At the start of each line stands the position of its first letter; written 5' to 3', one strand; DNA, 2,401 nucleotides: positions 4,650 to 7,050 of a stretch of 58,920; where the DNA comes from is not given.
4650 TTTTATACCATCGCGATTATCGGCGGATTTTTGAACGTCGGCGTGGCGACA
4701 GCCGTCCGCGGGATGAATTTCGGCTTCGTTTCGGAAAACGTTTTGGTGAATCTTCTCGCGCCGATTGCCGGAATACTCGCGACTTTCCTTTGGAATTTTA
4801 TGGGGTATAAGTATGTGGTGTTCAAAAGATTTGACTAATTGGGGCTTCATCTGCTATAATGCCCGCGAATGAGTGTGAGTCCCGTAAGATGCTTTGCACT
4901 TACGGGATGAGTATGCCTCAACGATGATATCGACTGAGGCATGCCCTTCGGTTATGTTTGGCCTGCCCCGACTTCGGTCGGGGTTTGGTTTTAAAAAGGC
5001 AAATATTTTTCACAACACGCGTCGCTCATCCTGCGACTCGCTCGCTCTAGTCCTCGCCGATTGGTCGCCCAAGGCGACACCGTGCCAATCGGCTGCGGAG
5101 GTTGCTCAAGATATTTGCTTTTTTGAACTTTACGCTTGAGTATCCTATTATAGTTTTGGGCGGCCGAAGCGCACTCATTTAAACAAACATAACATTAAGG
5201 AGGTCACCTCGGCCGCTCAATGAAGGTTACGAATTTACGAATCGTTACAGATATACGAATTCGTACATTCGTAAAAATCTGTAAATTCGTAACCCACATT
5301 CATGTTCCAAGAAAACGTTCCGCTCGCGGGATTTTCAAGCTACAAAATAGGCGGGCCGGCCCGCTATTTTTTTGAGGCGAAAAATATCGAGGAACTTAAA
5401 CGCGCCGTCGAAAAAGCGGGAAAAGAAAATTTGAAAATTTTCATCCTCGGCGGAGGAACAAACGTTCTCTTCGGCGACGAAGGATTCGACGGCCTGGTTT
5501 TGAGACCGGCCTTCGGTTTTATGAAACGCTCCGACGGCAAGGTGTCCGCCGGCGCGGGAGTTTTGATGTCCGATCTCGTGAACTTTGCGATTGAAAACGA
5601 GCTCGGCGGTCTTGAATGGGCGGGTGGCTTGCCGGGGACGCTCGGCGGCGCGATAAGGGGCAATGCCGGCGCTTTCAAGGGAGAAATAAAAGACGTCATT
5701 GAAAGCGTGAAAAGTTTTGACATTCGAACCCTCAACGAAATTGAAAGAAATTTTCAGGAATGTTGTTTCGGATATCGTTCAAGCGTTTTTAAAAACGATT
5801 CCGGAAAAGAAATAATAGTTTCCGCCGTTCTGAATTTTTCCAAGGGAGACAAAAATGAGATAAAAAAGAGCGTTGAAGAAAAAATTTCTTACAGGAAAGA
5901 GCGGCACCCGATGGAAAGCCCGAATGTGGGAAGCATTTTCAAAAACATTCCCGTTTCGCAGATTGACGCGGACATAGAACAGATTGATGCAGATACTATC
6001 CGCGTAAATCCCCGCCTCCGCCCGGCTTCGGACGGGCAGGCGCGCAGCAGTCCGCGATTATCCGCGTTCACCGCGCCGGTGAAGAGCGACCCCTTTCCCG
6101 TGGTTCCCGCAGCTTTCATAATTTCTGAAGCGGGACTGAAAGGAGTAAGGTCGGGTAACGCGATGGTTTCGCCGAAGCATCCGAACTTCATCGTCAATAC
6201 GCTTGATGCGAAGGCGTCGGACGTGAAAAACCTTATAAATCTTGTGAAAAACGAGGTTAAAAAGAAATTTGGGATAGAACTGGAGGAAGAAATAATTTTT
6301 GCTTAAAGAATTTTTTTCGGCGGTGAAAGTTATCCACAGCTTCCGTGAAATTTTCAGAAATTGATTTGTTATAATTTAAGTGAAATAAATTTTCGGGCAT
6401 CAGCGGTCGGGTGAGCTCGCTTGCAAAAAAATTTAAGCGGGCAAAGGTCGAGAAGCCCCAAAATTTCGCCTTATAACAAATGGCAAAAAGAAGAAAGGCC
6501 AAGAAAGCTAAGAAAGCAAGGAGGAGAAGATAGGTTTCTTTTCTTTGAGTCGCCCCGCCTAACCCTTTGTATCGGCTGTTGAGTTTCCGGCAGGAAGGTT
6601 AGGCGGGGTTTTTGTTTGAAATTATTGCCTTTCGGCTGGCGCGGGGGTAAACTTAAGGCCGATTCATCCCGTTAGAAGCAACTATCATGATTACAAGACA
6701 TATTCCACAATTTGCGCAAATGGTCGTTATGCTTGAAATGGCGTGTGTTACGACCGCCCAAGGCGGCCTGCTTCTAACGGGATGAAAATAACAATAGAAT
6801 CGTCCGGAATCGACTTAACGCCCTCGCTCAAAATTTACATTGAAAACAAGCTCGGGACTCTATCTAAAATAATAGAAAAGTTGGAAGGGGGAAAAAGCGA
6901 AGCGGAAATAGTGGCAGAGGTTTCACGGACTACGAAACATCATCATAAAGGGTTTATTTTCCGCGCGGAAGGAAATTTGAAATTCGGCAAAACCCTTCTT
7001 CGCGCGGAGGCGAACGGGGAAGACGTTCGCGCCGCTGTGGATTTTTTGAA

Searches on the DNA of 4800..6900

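Call 70: search_rna_families(source=window, start=4800, end=6900, threshold=evalue, max_evalue=1)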
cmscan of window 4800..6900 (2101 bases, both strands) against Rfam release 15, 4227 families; matches with E-value up to 1: 4.
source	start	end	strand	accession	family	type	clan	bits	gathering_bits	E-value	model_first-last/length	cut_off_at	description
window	5223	5296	-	RF03714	MIR774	Gene; miRNA;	-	26.1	80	0.038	1-98/98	no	MIR774 microRNA precursor family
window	5223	5294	-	RF04154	mir-1277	Gene; miRNA;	-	26.1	81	0.051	1-78/78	no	mir-1277 microRNA precursor family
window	6534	6616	+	RF00110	RybB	Gene; sRNA;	-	22.1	40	0.15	1-79/79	no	RybB RNA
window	5225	5296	+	RF04127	MIR8007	Gene; miRNA;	-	19.7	195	0.84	1-226/226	no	MIR8007 microRNA precursor family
